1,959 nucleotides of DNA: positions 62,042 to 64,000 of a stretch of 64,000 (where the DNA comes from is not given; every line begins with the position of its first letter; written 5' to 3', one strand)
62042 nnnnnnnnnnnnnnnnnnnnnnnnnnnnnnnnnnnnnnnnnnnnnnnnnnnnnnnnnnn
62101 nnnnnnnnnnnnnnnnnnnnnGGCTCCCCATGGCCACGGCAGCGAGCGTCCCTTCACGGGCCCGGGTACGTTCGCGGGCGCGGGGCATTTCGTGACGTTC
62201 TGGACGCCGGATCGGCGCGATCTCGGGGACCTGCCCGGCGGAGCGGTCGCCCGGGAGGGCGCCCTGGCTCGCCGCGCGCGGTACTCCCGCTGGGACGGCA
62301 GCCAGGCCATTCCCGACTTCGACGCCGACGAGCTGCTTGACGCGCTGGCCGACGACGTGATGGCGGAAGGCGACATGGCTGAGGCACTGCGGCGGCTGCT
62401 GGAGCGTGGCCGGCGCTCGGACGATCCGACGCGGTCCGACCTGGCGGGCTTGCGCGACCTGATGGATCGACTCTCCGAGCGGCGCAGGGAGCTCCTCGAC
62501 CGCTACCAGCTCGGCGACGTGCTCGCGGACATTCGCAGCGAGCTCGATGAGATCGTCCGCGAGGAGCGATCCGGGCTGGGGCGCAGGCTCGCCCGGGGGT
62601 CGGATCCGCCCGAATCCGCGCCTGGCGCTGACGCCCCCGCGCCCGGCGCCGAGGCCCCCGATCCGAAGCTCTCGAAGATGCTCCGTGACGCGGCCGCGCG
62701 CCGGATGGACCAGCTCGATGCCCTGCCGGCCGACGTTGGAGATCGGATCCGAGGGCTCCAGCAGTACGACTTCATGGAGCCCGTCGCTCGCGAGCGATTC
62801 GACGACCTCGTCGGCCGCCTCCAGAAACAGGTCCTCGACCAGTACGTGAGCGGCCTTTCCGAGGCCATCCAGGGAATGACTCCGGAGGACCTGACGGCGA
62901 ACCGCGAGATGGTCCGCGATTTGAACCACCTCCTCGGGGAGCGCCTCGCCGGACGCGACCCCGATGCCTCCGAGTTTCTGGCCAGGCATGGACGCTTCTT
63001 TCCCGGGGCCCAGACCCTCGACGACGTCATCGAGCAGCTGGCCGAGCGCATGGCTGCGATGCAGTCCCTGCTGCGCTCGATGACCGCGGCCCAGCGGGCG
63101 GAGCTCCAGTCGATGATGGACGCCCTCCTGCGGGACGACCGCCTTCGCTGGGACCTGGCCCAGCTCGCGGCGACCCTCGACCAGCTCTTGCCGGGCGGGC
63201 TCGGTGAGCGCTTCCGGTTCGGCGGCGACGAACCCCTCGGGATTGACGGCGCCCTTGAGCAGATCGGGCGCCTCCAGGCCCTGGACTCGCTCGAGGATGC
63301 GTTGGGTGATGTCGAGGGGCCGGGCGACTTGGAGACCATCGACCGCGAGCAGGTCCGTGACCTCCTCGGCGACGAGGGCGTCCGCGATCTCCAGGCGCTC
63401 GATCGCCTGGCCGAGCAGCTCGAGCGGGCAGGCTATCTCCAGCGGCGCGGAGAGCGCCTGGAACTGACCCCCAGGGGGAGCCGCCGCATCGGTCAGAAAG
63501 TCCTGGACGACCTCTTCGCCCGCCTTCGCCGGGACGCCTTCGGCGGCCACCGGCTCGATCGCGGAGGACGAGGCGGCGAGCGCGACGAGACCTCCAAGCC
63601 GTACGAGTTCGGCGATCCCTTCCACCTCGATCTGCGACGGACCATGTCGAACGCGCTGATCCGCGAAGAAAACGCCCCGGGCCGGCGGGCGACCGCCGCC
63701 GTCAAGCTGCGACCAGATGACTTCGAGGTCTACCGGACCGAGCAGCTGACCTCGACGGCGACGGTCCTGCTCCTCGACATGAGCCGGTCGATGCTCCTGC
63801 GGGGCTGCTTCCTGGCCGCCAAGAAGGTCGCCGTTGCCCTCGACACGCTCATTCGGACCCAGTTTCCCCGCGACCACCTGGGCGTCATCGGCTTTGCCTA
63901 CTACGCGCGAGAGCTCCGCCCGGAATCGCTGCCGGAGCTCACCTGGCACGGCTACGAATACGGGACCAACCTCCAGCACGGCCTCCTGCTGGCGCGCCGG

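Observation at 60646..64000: ChlI-like AAA+ ATPase with a deviant Walker A (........) paired with an edge-truncated vWA protein (Rv0958/Rv0959-like), function unknown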

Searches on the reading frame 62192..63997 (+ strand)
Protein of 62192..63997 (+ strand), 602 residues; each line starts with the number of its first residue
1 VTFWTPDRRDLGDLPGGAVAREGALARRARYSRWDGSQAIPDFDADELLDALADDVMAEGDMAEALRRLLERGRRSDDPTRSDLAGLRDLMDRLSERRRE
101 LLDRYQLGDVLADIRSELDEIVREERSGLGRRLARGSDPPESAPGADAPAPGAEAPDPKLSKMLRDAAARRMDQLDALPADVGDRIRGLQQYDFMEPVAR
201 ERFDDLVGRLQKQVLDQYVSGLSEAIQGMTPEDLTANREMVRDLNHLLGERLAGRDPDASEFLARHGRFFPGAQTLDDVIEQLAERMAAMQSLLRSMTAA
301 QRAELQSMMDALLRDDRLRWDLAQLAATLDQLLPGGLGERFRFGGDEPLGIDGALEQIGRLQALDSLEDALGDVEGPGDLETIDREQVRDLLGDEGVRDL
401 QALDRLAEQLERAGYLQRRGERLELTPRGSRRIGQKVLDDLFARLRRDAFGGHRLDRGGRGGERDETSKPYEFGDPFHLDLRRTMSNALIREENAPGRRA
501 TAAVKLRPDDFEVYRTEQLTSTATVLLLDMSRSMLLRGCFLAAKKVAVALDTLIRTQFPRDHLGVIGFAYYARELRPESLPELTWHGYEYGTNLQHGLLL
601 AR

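Call 5: search_protein_families(library=ncbifam, proteins=[window:62192-63997:+], max_evalue=0.1)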
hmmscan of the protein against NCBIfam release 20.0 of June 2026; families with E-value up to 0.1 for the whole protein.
window:62192-63997:+ (602 aa): 1 family
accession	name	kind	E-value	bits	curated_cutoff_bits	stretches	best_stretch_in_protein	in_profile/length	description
TIGR02442.1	Cob-chelat-sub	hypoth_equivalog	6.1e-05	21.7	779.45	1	464-572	419-521/641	putative cobaltochelatase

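Call 6: search_protein_families(library=pfam, proteins=[window:62192-63997:+], max_evalue=0.1)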
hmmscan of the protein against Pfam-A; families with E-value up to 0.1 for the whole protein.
window:62192-63997:+ (602 aa): 3 families
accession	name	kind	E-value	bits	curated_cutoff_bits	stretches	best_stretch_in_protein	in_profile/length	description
PF06969.22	HemN_C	-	0.0017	18.8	24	1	399-429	33-64/67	HemN C-terminal domain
PF07813.17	LTXXQ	-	0.047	14.8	24.3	0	211-307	19-98/100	LTXXQ motif family protein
PF13519.12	VWA_2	-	0.048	14.7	27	0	524-574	1-51/107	von Willebrand factor type A domain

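Call 23: find_homologous_proteins(query=window:62192-63997:+, max_evalue=0.00001)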
Query window:62192-63997:+ (602 aa): 3757 proteins with E <= 0.00001 among 8000 candidates; the best 120 are listed.
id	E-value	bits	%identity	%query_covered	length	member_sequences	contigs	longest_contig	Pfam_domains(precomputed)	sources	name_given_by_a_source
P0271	0.0e+0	1297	100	100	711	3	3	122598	PF27532.1,PF13519.13,PF27098.1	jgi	-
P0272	8.7e-295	998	77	100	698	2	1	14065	PF27532.1,PF13519.13,PF27098.1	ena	-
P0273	1.0e-294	997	77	100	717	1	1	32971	PF27532.1,PF13519.13,PF27098.1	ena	-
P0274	1.0e-291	987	78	100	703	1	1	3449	PF27532.1,PF13519.13,PF27098.1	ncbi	-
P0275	1.9e-291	987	77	100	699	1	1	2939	PF27532.1,PF13519.13,PF27098.1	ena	-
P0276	2.1e-291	986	77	100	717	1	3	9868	PF27532.1,PF13519.13,PF27098.1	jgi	jgi:uncharacterized protein with von Willebrand factor type A (vWA) domain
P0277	3.1e-291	986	76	100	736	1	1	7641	PF27532.1,PF13519.13,PF27098.1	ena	-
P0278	3.7e-291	986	78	100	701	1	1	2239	PF27532.1,PF13519.13,PF27098.1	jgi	jgi:uncharacterized protein with von Willebrand factor type A (vWA) domain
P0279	5.9e-291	985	77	100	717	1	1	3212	PF27532.1,PF13519.13,PF27098.1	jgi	jgi:uncharacterized protein with von Willebrand factor type A (vWA) domain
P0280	1.5e-288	977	75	100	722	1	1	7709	PF27532.1,PF13519.13,PF27098.1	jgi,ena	-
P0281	1.6e-288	977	75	100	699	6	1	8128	PF27532.1,PF13519.13,PF27098.1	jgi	jgi:uncharacterized protein with von Willebrand factor type A (vWA) domain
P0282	1.2e-287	974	75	100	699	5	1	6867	PF27532.1,PF13519.13,PF27098.1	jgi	jgi:uncharacterized protein with von Willebrand factor type A (vWA) domain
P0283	1.2e-287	974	75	100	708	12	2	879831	PF27532.1,PF13519.13,PF27098.1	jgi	jgi:uncharacterized protein with von Willebrand factor type A (vWA) domain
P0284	1.7e-287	974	76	100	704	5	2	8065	PF27532.1,PF13519.13,PF27098.1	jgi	jgi:uncharacterized protein with von Willebrand factor type A (vWA) domain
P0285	2.2e-287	973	76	100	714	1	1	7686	PF27532.1,PF13519.13,PF27098.1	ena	-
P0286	3.4e-287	973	76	100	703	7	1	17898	PF27532.1,PF13519.13,PF27098.1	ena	-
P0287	1.1e-286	971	75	100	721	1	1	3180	PF27532.1,PF13519.13,PF27098.1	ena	-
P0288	2.1e-286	970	76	100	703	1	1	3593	PF27532.1,PF13519.13,PF27098.1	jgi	jgi:uncharacterized protein with von Willebrand factor type A (vWA) domain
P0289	2.1e-286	970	76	100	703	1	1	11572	PF27532.1,PF13519.13,PF27098.1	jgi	jgi:uncharacterized protein with von Willebrand factor type A (vWA) domain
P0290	2.7e-286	970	75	100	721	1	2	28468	PF27532.1,PF13519.13,PF27098.1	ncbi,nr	ncbi:MAG: VWA domain-containing protein [Chloroflexota bacterium]|nr:VWA domain-containing protein [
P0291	3.8e-286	969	76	100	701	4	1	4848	PF27532.1,PF13519.13,PF27098.1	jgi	jgi:uncharacterized protein with von Willebrand factor type A (vWA) domain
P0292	5.6e-286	969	75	100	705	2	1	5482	PF27532.1,PF13519.13,PF27098.1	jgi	jgi:uncharacterized protein with von Willebrand factor type A (vWA) domain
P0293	7.8e-286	968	75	100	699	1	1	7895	PF27532.1,PF13519.13,PF27098.1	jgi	jgi:uncharacterized protein with von Willebrand factor type A (vWA) domain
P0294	1.0e-285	968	75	100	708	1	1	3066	PF27532.1,PF13519.13,PF27098.1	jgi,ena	-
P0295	1.0e-285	968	76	100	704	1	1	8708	PF27532.1,PF13519.13,PF27098.1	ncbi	-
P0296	1.1e-285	968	75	100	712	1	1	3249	PF27532.1,PF13519.13,PF27098.1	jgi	jgi:uncharacterized protein with von Willebrand factor type A (vWA) domain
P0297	1.5e-285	967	75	100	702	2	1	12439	PF27532.1,PF13519.13,PF27098.1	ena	-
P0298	1.7e-285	967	76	100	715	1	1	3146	PF27532.1,PF13519.13,PF27098.1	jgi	jgi:uncharacterized protein with von Willebrand factor type A (vWA) domain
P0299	5.6e-285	965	75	100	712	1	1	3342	PF27532.1,PF13519.13,PF27098.1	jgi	jgi:uncharacterized protein with von Willebrand factor type A (vWA) domain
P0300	6.4e-285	965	76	100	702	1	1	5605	PF27532.1,PF13519.13,PF27098.1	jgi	jgi:uncharacterized protein with von Willebrand factor type A (vWA) domain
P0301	1.0e-284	964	76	100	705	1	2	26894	PF27532.1,PF13519.13,PF27098.1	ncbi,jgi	jgi:uncharacterized protein with von Willebrand factor type A (vWA) domain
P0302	1.5e-284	964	76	100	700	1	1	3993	PF27532.1,PF13519.13,PF27098.1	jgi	jgi:uncharacterized protein with von Willebrand factor type A (vWA) domain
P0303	1.8e-284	964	74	100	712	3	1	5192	PF27532.1,PF13519.13,PF27098.1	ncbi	-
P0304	3.9e-284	962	76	100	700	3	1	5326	PF27532.1,PF13519.13,PF27098.1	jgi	jgi:uncharacterized protein with von Willebrand factor type A (vWA) domain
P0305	6.3e-284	962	76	100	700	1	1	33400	PF27532.1,PF13519.13,PF27098.1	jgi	jgi:uncharacterized protein with von Willebrand factor type A (vWA) domain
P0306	6.8e-284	962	76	100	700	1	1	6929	PF27532.1,PF13519.13,PF27098.1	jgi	jgi:uncharacterized protein with von Willebrand factor type A (vWA) domain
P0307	7.6e-283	958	75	100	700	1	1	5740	PF27532.1,PF13519.13,PF27098.1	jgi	jgi:uncharacterized protein with von Willebrand factor type A (vWA) domain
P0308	8.9e-283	958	76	100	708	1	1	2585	PF27532.1,PF13519.13,PF27098.1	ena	-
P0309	9.9e-283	958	74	100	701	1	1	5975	PF27532.1,PF13519.13,PF27098.1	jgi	-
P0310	1.0e-282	958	74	100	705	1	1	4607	PF27532.1,PF13519.13,PF27098.1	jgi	jgi:uncharacterized protein with von Willebrand factor type A (vWA) domain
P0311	1.0e-282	958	74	100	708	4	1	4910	PF27532.1,PF13519.13,PF27098.1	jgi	jgi:uncharacterized protein with von Willebrand factor type A (vWA) domain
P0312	1.7e-282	957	73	100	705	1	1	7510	PF27532.1,PF13519.13,PF27098.1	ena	-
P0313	1.3e-281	954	76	100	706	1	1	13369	PF27532.1,PF13519.13,PF27098.1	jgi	jgi:uncharacterized protein with von Willebrand factor type A (vWA) domain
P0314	1.3e-281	954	75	100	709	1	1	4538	PF27532.1,PF13519.13,PF06969.23,PF27098.1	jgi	jgi:uncharacterized protein with von Willebrand factor type A (vWA) domain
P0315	6.1e-281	952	74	100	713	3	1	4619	PF27532.1,PF13519.13,PF27098.1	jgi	-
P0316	9.7e-281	951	77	78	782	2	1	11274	PF27532.1,PF13519.13,PF27098.1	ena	-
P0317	1.9e-280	950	74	100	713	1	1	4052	PF27532.1,PF13519.13,PF27098.1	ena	-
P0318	2.5e-280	950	73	100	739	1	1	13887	PF27532.1,PF13519.13,PF27098.1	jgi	jgi:uncharacterized protein with von Willebrand factor type A (vWA) domain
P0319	2.8e-280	950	75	100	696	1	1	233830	PF27532.1,PF13519.13,PF27098.1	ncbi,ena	-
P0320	2.9e-280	950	74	100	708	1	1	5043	PF27532.1,PF13519.13,PF27098.1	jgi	jgi:uncharacterized protein with von Willebrand factor type A (vWA) domain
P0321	3.0e-280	950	75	100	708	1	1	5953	PF27532.1,PF13519.13,PF27098.1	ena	-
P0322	6.1e-280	949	75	100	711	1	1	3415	PF27532.1,PF13519.13,PF27098.1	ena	-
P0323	8.6e-280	948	75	100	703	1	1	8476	PF27532.1,PF13519.13,PF27098.1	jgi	jgi:uncharacterized protein with von Willebrand factor type A (vWA) domain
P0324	1.0e-279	948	75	100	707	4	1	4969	PF27532.1,PF13519.13,PF27098.1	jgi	jgi:uncharacterized protein with von Willebrand factor type A (vWA) domain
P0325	1.7e-279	947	75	100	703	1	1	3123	PF27532.1,PF13519.13,PF27098.1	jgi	-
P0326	1.8e-279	947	75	100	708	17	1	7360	PF27532.1,PF13519.13,PF27098.1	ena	-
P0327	2.0e-279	947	75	100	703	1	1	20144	PF27532.1,PF13519.13,PF27098.1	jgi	jgi:uncharacterized protein with von Willebrand factor type A (vWA) domain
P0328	2.4e-279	947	75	100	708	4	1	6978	PF27532.1,PF13519.13,PF27098.1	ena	-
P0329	3.3e-279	946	75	100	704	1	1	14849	PF27532.1,PF13519.13,PF27098.1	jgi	jgi:uncharacterized protein with von Willebrand factor type A (vWA) domain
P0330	1.1e-278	944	73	100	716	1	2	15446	PF27532.1,PF13519.13,PF27098.1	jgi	jgi:uncharacterized protein with von Willebrand factor type A (vWA) domain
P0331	1.9e-278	944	77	96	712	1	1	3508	PF27532.1,PF13519.13,PF06969.23,PF27098.1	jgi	jgi:uncharacterized protein with von Willebrand factor type A (vWA) domain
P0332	2.2e-278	943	75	100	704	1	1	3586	PF27532.1,PF13519.13,PF27098.1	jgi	jgi:uncharacterized protein with von Willebrand factor type A (vWA) domain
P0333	3.6e-278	943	74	100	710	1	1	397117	PF27532.1,PF13519.13,PF27098.1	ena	-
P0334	4.8e-278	942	74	100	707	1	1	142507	PF27532.1,PF13519.13,PF27098.1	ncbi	-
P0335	5.9e-278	942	74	100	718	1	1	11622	PF27532.1,PF13519.13,PF06969.23,PF27098.1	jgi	jgi:uncharacterized protein with von Willebrand factor type A (vWA) domain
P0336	6.8e-278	942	75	100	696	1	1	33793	PF27532.1,PF13519.13,PF27098.1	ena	-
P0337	2.3e-277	940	73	100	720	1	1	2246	PF27532.1,PF13519.13,PF27098.1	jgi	jgi:uncharacterized protein with von Willebrand factor type A (vWA) domain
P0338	3.1e-277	940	74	100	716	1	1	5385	PF27532.1,PF13519.13,PF27098.1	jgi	jgi:uncharacterized protein with von Willebrand factor type A (vWA) domain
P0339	3.9e-277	939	74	100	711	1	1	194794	PF27532.1,PF13519.13,PF27098.1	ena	-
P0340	4.2e-277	939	74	100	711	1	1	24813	PF27532.1,PF13519.13,PF27098.1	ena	-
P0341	5.0e-277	939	74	100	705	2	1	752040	PF27532.1,PF13519.13,PF27098.1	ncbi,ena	-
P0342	8.2e-277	938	71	100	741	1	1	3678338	PF27532.1,PF13519.13,PF27098.1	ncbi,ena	-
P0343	1.1e-276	938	72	100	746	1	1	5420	PF27532.1,PF13519.13,PF27098.1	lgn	-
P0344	1.3e-276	938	73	100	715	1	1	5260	PF27532.1,PF13519.13,PF06969.23,PF27098.1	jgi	jgi:uncharacterized protein with von Willebrand factor type A (vWA) domain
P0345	1.8e-276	937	75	100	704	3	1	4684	PF27532.1,PF13519.13,PF27098.1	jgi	-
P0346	3.2e-276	936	74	100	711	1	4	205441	PF27532.1,PF13519.13,PF27098.1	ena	-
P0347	5.1e-276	936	74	100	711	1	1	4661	PF27532.1,PF13519.13,PF27098.1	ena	-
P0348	6.9e-276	935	76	96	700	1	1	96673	PF27532.1,PF13519.13,PF27098.1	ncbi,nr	ncbi:MAG TPA: VWA domain-containing protein [Candidatus Limnocylindrales bacterium]|nr:VWA domain-co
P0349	7.2e-276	935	76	96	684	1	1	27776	PF27532.1,PF13519.13,PF27098.1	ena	-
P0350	9.5e-276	935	74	100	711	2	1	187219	PF27532.1,PF13519.13,PF27098.1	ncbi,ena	-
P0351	1.3e-275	934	72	100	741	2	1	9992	PF27532.1,PF13519.13,PF27098.1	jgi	jgi:uncharacterized protein with von Willebrand factor type A (vWA) domain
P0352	1.5e-275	934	75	96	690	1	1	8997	PF27532.1,PF13519.13,PF06969.23,PF27098.1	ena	-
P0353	2.0e-275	934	72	100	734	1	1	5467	PF27532.1,PF13519.13,PF27098.1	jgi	jgi:uncharacterized protein with von Willebrand factor type A (vWA) domain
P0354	2.1e-275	934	74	100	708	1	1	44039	PF27532.1,PF13519.13,PF27098.1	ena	-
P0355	2.3e-275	933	74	100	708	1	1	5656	PF27532.1,PF13519.13,PF27098.1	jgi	jgi:uncharacterized protein with von Willebrand factor type A (vWA) domain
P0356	3.6e-275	933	74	100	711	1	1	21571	PF27532.1,PF13519.13,PF27098.1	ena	-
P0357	3.8e-275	933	73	100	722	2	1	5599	PF27532.1,PF13519.13,PF27098.1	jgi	jgi:uncharacterized protein with von Willebrand factor type A (vWA) domain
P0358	3.9e-275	933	74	100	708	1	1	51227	PF27532.1,PF13519.13,PF27098.1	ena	-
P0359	5.7e-275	932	72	100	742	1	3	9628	PF27532.1,PF13519.13,PF27098.1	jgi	jgi:uncharacterized protein with von Willebrand factor type A (vWA) domain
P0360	6.9e-275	932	74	100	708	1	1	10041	PF27532.1,PF13519.13,PF27098.1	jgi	jgi:uncharacterized protein with von Willebrand factor type A (vWA) domain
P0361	1.4e-274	931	74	100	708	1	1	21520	PF27532.1,PF13519.13,PF27098.1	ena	-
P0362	1.6e-274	931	73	100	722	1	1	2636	PF27532.1,PF13519.13,PF06969.23,PF27098.1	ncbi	-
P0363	1.7e-274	931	73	100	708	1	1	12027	PF27532.1,PF13519.13,PF27098.1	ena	-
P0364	2.5e-274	930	73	100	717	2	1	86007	PF27532.1,PF13519.13,PF27098.1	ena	-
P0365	3.3e-274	930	76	96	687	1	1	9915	PF27532.1,PF13519.13,PF27098.1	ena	-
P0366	4.5e-274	929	73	100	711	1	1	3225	PF27532.1,PF13519.13,PF27098.1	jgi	-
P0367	4.7e-274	929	72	100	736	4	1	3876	PF27532.1,PF13519.13,PF27098.1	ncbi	-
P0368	5.1e-274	929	73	100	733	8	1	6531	PF27532.1,PF13519.13,PF27098.1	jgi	jgi:uncharacterized protein with von Willebrand factor type A (vWA) domain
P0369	8.6e-274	928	73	100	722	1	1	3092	PF27532.1,PF13519.13,PF27098.1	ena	-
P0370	1.1e-273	928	71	100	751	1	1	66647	PF27532.1,PF13519.13,PF27098.1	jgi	jgi:uncharacterized protein with von Willebrand factor type A (vWA) domain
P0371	1.4e-273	928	73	100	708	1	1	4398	PF27532.1,PF13519.13,PF27098.1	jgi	jgi:uncharacterized protein with von Willebrand factor type A (vWA) domain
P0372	1.9e-273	927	72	100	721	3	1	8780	PF27532.1,PF13519.13,PF27098.1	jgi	jgi:uncharacterized protein with von Willebrand factor type A (vWA) domain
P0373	2.2e-273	927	73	100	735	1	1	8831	PF27532.1,PF13519.13,PF27098.1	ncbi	-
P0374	2.3e-273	927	72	100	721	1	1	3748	PF27532.1,PF13519.13,PF27098.1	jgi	jgi:uncharacterized protein with von Willebrand factor type A (vWA) domain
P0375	2.7e-273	927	73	100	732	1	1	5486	PF27532.1,PF13519.13,PF27098.1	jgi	jgi:uncharacterized protein with von Willebrand factor type A (vWA) domain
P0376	3.0e-273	927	71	100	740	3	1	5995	PF27532.1,PF13519.13,PF27098.1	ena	-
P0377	3.5e-273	926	75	95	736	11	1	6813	PF27532.1,PF13519.13,PF27098.1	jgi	jgi:uncharacterized protein with von Willebrand factor type A (vWA) domain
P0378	4.4e-273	926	73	100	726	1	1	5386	PF27532.1,PF13519.13,PF06969.23,PF27098.1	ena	-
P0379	4.4e-273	926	73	100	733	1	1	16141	PF27532.1,PF13519.13,PF27098.1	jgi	jgi:uncharacterized protein with von Willebrand factor type A (vWA) domain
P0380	2.5e-272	923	75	96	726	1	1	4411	PF27532.1,PF13519.13,PF27098.1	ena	-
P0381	3.4e-272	923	75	96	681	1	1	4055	PF27532.1,PF13519.13,PF06969.23,PF27098.1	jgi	jgi:uncharacterized protein with von Willebrand factor type A (vWA) domain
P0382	4.3e-272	923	74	100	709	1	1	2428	PF27532.1,PF13519.13,PF27098.1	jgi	-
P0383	5.3e-272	922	73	100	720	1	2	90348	PF27532.1,PF13519.13,PF27098.1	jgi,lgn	jgi:uncharacterized protein with von Willebrand factor type A (vWA) domain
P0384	6.6e-272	922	72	100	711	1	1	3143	PF27532.1,PF13519.13,PF06969.23,PF27098.1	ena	-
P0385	9.8e-272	922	72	100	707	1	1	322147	PF27532.1,PF13519.13,PF27098.1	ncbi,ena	-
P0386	1.0e-271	921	73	100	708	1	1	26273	PF27532.1,PF13519.13,PF27098.1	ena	-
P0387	1.6e-271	921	72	100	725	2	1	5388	PF27532.1,PF13519.13,PF06969.23,PF27098.1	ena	-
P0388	1.7e-271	921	73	100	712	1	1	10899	PF27532.1,PF13519.13,PF27098.1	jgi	jgi:uncharacterized protein with von Willebrand factor type A (vWA) domain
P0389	2.3e-271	920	72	100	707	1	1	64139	PF27532.1,PF13519.13,PF27098.1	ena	-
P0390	2.4e-271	920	72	100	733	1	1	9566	PF27532.1,PF13519.13,PF27098.1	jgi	jgi:uncharacterized protein with von Willebrand factor type A (vWA) domain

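Call 24: find_encoding_contigs(protein=P0271, flank=10000, max_places=3)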
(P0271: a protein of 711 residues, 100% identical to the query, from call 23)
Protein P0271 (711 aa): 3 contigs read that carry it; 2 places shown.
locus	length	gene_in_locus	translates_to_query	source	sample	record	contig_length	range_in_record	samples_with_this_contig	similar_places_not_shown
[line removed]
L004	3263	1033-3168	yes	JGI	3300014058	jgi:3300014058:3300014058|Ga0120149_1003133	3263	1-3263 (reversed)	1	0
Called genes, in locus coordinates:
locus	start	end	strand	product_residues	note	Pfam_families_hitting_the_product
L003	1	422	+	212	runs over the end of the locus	PF00753:Lactamase_B, PF12706:Lactamase_B_2 (weak)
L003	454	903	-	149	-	PF01161:PBP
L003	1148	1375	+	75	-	-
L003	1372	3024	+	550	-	PF01145:Band_7, PF15975:Flot (weak)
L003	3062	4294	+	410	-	PF05816:TelA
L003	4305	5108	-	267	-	PF01061:ABC2_membrane, PF12698:ABC2_membrane_3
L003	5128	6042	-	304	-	PF00005:ABC_tran, PF13304:AAA_21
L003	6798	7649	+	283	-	-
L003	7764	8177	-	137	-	PF14325:DUF4383 (weak)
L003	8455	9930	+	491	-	PF07728:AAA_5 (faint)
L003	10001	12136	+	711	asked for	PF27532:Mb0984_helical, PF27098:Rv0959_3rd, PF13519:VWA_2 (weak)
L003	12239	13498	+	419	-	PF09594:GT87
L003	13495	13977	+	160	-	PF10027:DUF2269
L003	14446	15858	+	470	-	PF01116:F_bP_aldolase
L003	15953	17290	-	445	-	PF13384:HTH_23 (faint), PF12728:HTH_17 (faint), PF13518:HTH_28 (weak), PF13551:HTH_29, PF13565:HTH_32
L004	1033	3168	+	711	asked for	PF27532:Mb0984_helical, PF27098:Rv0959_3rd, PF13519:VWA_2 (weak)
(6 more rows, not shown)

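Call 34: search_protein_families(library=padloc, proteins=[P0271], max_evalue=0.01)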
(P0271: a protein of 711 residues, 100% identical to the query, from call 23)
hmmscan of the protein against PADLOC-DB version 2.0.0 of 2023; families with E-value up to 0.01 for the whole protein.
P0271 (711 aa): 0 families
